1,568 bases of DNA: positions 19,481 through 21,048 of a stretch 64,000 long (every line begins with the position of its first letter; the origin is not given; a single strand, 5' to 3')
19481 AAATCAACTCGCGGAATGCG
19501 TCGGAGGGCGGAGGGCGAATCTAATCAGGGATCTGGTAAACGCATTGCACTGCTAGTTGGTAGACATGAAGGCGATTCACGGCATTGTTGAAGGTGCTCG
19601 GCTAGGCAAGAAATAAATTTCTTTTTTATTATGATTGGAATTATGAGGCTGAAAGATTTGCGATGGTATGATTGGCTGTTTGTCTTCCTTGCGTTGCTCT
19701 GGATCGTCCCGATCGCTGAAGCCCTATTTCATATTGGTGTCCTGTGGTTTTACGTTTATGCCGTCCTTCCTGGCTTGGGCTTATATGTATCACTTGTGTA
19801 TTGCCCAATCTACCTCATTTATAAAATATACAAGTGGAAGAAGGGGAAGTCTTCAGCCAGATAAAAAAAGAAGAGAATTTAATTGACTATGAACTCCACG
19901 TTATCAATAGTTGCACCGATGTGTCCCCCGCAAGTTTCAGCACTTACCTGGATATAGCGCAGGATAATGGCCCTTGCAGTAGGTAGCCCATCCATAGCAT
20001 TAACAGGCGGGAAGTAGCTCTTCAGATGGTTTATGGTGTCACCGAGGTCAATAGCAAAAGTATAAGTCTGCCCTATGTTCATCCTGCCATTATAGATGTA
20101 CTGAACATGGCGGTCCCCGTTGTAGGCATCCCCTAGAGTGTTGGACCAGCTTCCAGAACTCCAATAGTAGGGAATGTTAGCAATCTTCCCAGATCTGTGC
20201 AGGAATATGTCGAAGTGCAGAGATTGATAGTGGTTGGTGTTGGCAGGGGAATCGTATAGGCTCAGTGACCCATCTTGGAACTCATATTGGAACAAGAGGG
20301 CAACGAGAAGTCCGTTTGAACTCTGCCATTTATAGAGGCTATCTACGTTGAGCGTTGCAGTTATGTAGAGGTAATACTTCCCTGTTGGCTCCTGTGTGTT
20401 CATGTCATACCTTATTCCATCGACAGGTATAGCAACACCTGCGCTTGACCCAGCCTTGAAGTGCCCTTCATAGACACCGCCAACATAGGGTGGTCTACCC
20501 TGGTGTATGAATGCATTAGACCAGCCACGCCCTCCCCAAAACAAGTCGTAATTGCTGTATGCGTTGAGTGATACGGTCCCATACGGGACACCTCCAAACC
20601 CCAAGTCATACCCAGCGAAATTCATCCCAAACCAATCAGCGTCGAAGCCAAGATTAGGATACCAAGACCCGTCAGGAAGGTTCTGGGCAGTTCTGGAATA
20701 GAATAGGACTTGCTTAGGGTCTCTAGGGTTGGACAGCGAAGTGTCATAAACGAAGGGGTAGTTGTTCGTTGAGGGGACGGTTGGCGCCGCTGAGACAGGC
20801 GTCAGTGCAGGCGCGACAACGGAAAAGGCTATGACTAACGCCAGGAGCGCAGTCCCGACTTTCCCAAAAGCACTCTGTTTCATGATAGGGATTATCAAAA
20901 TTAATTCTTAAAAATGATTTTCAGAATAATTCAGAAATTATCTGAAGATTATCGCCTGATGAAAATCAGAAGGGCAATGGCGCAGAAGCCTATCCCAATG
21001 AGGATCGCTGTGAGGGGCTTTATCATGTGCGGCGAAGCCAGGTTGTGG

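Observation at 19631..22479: Cluster of three signal-peptide surface proteins (two with C-terminal TM anchors, sequon-rich) adjacent to the integrated-element remnant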

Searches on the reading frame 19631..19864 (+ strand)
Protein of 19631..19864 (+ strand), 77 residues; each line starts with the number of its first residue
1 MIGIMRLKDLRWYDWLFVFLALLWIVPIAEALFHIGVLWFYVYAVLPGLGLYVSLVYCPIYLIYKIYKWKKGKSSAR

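Call 5: search_protein_families(library=pfam, proteins=[window:19631-19864:+], max_evalue=0.1)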
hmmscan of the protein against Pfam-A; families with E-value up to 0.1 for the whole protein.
window:19631-19864:+ (77 aa): 0 families

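Call 62: search_protein_families(library=phrogs, proteins=[window:19631-19864:+], max_evalue=0.01)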
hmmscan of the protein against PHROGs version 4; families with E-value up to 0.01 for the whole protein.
window:19631-19864:+ (77 aa): 0 families

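Call 85: search_protein_families(library=padloc, proteins=[window:19631-19864:+], max_evalue=0.01)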
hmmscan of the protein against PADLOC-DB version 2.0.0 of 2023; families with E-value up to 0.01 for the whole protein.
window:19631-19864:+ (77 aa): 0 families

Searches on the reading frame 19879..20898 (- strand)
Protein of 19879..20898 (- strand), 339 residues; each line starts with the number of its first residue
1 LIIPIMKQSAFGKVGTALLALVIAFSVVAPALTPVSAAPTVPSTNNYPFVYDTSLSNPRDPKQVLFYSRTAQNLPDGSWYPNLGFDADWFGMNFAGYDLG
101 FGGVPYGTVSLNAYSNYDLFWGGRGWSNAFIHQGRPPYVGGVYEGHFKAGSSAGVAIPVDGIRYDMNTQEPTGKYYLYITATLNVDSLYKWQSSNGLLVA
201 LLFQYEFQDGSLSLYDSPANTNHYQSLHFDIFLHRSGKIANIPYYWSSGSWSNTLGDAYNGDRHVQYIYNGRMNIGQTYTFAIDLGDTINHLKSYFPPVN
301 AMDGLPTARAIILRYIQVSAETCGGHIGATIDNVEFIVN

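Call 5: search_protein_families(library=pfam, proteins=[window:19879-20898:-], max_evalue=0.1)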
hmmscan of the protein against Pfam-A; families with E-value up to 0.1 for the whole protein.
window:19879-20898:- (339 aa): 0 families

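Call 13: find_homologous_proteins(query=window:19879-20898:-, max_evalue=0.001)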
Query window:19879-20898:- (339 aa): 19 proteins with E <= 0.001 among 2173 candidates.
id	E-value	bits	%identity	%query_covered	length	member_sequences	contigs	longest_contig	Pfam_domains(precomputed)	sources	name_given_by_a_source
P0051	8.7e-227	770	100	99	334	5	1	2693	-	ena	-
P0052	1.2e-168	579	78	98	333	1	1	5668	-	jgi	-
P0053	1.2e-163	563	76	98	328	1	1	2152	-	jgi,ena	-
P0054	1.7e-136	473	64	98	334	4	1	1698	-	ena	-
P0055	1.8e-122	427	61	98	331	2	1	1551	-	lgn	-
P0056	1.1e-118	415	62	98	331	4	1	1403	-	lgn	-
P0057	1.1e-116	408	59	96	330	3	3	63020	-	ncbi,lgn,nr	ncbi:MAG: hypothetical protein H5T33_05275 [Candidatus Methanosuratus sp.]|nr:hypothetical protein [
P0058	2.6e-113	397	57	98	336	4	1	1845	-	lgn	-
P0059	1.7e-112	394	58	96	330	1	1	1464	-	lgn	-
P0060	3.2e-111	390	56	96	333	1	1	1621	-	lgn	-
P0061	3.1e-108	380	56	98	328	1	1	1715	-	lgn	-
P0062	1.5e-107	378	57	97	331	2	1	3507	-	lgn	-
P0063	2.1e-106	374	58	88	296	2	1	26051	-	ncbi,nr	ncbi:MAG: hypothetical protein H5T34_04315 [Candidatus Methanomethyliales bacterium]|nr:hypothetical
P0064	1.0e-105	372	56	98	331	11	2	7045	-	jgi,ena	-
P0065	2.0e-103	365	54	99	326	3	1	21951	-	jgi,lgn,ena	-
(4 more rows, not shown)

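Call 25: search_protein_families(library=phrogs, proteins=[window:19879-20898:-], max_evalue=0.01)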
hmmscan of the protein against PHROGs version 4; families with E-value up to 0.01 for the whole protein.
window:19879-20898:- (339 aa): 0 families

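Call 47: predict_structure(alignment_id=A2)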
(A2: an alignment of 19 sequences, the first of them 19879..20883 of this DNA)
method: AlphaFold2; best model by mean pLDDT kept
length: 334 residues; sequences in the alignment: 19
mean_pLDDT: 80.4   pTM: 0.80
mean pLDDT of the five models: 80.4, 79.2, 78.9, 78.8, 77.0
residues with pLDDT >= 90: 133; 70-90: 116; 50-70: 60; < 50: 25
segments of 3 or more residues with pLDDT < 50: 1-3, 24-32, 53-64
pLDDT, mean of each block of 10 residues (from residue 1): 52 67 47 61 65 48 56 73 72 65 85 76 88 75 76 86 90 95 95 96 90 82 96 95 92 77 97 96 94 87 92 94 93 83
secondary structure, 60 per line:
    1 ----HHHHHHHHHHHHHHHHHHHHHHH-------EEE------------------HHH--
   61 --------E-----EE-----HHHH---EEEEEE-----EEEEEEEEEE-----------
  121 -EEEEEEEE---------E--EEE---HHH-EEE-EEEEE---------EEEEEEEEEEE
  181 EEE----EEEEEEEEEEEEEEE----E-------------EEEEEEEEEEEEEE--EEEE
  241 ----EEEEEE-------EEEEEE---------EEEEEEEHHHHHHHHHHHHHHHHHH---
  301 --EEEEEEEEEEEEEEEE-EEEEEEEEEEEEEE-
elements in order: H5-27 E35-37 H82-85 E89-94 E100-109 E122-129 E142-144 E152-154 E156-160 E170-183 E188-202 E221-234 E237-240 E245-250 E258-263 E273-279 H280-297 E303-318 E320-333

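Call 54: find_related_loci(query=A2, collection=viral_contigs, flank=10000)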
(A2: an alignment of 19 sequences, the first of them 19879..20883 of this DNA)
Query A2 (334 aa) in viral_contigs; peptide patterns used: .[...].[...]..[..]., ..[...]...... (x = any residue, [..] = any of these).
26 stretches matched a pattern, but none encodes a relative of the query by tblastn (E <= 1e-3).

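Call 71: search_solved_structures(query=A2, max_evalue=10, show_alignments=3)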
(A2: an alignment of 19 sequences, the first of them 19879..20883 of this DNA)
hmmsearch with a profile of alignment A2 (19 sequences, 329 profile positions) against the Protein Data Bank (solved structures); distinct sequences matched with E-value up to 10: 4.
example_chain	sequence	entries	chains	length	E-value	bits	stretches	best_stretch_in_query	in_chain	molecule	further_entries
8j56_A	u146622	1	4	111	0.1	14.7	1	164-227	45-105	Flagellar transcriptional regulator FlhD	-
8y7f_A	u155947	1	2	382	0.31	13.1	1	75-128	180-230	CRISPR-associated protein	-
1a9v_A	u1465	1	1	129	0.89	11.6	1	109-170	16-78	MITE ALLERGEN DER P 2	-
1ktj_A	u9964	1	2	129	0.91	11.6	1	109-170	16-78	ALLERGEN DER P 2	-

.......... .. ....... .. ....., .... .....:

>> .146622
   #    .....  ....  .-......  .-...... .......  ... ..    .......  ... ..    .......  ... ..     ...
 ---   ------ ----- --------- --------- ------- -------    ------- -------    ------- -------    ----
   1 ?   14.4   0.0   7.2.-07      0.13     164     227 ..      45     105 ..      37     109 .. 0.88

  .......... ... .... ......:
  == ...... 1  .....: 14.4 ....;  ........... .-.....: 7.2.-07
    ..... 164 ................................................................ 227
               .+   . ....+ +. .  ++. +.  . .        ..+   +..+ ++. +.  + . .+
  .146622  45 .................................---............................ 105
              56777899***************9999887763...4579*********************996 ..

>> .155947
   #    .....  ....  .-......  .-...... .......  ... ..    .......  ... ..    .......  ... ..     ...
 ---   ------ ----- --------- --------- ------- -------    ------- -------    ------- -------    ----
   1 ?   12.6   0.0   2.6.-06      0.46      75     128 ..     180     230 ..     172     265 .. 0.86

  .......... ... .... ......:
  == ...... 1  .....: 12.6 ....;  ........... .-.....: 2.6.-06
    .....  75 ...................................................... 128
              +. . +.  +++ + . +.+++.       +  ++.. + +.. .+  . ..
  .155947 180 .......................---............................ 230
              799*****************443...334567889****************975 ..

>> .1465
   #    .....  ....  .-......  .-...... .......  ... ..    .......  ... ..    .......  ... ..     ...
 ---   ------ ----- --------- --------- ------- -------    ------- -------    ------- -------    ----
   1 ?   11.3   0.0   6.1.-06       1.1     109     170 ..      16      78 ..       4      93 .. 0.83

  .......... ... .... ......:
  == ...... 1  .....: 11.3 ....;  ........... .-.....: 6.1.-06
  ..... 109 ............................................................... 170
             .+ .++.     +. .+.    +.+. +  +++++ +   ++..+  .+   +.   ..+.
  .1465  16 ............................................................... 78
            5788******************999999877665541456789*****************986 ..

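Call 78: search_protein_families(library=ncbifam, proteins=[window:19879-20898:-], max_evalue=0.01)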
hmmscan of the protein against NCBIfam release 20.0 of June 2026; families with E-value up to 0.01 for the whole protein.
window:19879-20898:- (339 aa): 0 families

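Call 85: search_protein_families(library=padloc, proteins=[window:19879-20898:-], max_evalue=0.01)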
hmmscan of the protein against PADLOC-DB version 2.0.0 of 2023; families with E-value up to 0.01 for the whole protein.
window:19879-20898:- (339 aa): 0 families

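Call 88: find_encoding_contigs(protein=P0065, flank=10000, max_places=2)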
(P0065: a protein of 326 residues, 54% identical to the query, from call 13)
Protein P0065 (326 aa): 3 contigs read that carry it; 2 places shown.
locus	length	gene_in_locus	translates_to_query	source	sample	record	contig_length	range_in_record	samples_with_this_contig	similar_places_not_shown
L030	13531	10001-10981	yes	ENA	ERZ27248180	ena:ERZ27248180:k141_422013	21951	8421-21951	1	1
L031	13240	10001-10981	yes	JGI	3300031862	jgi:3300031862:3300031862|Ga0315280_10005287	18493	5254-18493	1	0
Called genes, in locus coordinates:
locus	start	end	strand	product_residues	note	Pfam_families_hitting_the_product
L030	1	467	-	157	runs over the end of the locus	-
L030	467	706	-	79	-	PF01638:HxlR (weak), PF01978:TrmB (weak), PF13412:HTH_24 (weak), PF22166:WHD_ArnR1, PF03551:PadR (weak)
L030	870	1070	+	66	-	PF01402:RHH_1 (weak)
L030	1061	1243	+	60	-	-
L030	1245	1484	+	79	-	-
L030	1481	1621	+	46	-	-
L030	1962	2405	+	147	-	-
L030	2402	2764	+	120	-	-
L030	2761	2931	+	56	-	-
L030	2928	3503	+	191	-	-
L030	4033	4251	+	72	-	-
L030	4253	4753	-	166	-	PF00589:Phage_integrase (weak)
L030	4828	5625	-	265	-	-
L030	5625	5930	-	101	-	-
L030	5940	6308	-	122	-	-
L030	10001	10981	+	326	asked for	-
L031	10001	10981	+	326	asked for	-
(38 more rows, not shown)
